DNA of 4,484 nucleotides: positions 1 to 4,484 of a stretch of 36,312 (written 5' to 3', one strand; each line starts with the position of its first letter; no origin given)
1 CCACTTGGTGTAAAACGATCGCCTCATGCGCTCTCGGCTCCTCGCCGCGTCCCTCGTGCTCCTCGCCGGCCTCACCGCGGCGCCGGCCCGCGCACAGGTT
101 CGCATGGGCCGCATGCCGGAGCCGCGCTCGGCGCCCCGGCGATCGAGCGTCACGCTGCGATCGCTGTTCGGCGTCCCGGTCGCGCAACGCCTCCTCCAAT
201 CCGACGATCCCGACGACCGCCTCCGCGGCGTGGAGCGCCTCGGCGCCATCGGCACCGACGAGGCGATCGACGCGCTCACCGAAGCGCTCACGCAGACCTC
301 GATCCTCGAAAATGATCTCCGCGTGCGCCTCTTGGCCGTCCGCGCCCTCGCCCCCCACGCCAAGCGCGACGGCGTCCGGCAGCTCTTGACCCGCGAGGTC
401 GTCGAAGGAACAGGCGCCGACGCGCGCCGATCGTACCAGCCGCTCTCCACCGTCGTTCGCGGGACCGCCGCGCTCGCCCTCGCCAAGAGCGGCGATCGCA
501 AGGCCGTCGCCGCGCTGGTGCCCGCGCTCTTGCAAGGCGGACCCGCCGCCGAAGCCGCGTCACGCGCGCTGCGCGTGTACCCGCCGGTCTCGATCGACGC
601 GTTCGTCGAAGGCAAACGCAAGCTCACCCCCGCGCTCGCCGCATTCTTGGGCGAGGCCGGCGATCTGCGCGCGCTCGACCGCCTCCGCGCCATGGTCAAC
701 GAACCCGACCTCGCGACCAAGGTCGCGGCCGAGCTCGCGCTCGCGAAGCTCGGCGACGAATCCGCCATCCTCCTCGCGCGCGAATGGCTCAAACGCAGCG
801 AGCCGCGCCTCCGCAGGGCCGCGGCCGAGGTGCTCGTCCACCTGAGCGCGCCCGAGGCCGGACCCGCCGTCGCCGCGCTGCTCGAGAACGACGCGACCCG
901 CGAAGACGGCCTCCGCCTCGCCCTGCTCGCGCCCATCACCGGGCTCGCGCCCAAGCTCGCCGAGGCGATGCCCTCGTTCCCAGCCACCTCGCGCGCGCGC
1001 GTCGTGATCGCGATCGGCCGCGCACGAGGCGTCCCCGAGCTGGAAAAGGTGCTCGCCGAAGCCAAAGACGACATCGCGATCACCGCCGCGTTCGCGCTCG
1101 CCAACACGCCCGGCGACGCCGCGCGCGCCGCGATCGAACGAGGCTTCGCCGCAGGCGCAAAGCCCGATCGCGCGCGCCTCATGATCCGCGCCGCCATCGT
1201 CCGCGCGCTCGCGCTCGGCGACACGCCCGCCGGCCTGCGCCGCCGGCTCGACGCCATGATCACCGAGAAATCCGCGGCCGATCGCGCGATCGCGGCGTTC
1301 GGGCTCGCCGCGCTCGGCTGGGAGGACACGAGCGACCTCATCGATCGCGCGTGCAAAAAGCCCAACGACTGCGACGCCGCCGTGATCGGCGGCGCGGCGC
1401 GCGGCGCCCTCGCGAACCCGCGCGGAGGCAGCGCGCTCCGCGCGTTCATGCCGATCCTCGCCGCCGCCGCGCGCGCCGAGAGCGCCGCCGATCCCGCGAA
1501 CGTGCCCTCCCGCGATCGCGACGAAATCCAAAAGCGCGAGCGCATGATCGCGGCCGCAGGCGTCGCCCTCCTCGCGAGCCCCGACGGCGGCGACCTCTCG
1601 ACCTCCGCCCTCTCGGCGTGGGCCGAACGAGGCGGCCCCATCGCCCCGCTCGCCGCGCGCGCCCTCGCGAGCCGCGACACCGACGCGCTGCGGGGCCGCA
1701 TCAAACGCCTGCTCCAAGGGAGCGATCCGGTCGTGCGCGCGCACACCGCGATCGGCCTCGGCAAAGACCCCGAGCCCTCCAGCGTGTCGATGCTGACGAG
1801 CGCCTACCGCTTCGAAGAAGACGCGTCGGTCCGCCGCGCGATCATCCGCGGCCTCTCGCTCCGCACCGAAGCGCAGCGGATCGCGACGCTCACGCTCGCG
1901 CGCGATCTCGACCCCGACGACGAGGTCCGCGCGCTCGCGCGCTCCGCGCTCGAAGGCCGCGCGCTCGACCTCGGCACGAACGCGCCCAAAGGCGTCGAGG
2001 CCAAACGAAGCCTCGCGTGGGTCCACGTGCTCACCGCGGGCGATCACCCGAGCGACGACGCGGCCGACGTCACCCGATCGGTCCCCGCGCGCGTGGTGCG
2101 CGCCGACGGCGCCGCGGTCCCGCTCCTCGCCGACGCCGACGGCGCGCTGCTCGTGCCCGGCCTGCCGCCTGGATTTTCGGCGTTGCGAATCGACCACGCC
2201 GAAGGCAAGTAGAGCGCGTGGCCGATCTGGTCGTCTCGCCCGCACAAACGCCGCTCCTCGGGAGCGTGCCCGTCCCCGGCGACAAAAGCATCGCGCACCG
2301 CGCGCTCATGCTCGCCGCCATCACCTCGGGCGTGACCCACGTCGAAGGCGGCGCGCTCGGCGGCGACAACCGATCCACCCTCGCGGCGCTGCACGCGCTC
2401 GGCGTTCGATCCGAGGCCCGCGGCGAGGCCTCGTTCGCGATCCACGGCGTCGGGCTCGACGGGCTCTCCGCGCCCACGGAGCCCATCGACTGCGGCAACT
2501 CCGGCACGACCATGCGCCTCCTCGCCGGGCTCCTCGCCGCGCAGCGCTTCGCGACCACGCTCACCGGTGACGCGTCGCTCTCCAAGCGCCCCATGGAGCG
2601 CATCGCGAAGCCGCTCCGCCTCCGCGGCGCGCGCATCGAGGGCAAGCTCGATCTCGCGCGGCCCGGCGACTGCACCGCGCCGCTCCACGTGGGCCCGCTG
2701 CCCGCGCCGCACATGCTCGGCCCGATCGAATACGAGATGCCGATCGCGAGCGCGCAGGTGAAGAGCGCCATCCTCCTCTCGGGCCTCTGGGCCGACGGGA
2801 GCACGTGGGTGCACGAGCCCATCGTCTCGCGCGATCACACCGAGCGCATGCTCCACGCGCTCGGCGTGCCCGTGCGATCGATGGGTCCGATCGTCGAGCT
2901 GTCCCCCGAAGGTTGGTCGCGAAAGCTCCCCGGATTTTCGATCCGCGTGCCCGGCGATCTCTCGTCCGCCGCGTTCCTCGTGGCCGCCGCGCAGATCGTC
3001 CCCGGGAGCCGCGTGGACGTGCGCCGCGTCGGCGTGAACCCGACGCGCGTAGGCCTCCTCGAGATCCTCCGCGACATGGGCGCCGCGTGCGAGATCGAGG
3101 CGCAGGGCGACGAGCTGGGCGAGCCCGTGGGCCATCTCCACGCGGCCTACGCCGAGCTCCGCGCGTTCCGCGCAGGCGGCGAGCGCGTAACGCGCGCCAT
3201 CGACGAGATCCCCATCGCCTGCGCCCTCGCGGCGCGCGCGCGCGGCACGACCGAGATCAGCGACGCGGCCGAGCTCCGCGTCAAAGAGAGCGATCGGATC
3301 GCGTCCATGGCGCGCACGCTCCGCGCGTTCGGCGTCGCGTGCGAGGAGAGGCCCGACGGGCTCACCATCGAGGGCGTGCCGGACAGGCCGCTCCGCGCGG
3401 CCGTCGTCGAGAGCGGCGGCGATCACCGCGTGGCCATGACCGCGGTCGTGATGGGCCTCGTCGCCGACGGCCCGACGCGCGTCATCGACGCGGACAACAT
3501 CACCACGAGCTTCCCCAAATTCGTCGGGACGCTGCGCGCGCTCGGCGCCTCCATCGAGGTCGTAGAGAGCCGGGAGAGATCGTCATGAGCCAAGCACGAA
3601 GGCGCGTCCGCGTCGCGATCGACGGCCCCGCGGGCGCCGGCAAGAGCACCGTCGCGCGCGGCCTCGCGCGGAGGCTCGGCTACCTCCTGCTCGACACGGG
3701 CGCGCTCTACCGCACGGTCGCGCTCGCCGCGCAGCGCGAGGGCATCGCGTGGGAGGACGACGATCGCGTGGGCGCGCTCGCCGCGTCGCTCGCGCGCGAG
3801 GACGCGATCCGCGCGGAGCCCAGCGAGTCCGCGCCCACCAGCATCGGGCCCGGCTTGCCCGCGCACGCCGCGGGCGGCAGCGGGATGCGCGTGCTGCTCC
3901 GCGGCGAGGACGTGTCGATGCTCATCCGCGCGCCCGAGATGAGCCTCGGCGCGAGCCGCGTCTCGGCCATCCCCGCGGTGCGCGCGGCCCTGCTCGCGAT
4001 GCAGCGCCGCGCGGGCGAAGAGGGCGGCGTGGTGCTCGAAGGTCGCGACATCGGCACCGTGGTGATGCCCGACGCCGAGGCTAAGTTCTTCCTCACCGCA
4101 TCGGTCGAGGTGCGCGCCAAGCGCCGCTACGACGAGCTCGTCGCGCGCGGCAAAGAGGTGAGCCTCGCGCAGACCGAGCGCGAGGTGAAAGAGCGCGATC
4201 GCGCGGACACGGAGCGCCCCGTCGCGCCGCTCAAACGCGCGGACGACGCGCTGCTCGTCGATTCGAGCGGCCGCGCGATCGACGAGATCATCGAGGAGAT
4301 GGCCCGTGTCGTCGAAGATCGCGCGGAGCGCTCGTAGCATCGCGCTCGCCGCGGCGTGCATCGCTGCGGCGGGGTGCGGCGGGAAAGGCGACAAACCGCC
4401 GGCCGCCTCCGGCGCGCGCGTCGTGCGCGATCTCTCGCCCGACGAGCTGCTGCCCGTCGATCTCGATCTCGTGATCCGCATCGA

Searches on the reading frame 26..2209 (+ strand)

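Call 16: search_protein_families(library=pfam, proteins=[window:26-2209:+], max_evalue=0.001)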
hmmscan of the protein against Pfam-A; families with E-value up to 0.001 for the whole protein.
window:26-2209:+ (728 aa): 2 families
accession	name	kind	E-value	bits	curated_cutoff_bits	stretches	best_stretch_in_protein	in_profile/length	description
PF13646.12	HEAT_2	-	2.7e-24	85.7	27.7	4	558-643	4-88/88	HEAT repeats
PF03130.22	HEAT_PBS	-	0.00061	20.5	20.9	0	144-169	1-26/27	PBS lyase HEAT-like repeat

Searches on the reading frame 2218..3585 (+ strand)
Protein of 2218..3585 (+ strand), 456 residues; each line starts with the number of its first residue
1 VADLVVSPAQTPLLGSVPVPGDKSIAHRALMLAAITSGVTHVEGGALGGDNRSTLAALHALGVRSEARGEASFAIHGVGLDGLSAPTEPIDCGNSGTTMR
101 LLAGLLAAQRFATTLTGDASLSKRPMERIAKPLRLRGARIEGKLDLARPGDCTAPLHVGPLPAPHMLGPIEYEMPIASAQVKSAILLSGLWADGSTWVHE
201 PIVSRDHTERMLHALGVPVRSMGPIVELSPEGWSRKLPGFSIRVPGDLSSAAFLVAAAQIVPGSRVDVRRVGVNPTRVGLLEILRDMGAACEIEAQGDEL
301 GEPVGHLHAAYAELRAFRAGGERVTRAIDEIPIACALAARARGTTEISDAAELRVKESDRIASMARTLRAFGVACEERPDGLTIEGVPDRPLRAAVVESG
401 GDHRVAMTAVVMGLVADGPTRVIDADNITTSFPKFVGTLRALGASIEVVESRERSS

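Call 85: search_protein_families(library=pfam, proteins=[window:2218-3585:+], max_evalue=0.001)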
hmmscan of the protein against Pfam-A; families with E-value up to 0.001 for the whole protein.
window:2218-3585:+ (456 aa): 1 family
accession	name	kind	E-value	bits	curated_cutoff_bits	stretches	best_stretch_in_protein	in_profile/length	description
PF00275.25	EPSP_synthase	-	6.7e-101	338.4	22.8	1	10-439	4-417/417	EPSP synthase (3-phosphoshikimate 1-carboxyvinyltransferase)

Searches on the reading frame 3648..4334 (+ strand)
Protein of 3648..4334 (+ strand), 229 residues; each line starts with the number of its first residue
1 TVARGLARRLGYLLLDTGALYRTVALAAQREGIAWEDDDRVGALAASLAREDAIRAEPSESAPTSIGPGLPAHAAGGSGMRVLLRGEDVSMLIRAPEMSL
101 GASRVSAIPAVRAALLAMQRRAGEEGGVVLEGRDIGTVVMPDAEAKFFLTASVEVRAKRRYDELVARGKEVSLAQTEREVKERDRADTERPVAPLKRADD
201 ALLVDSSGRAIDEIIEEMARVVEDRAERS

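Call 85: search_protein_families(library=pfam, proteins=[window:3648-4334:+], max_evalue=0.001)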
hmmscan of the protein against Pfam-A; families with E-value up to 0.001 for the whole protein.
window:3648-4334:+ (229 aa): 1 family
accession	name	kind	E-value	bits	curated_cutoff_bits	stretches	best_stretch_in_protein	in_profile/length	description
PF02224.24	Cytidylate_kin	-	2.5e-58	197.7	26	1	1-223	13-210/211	Cytidylate kinase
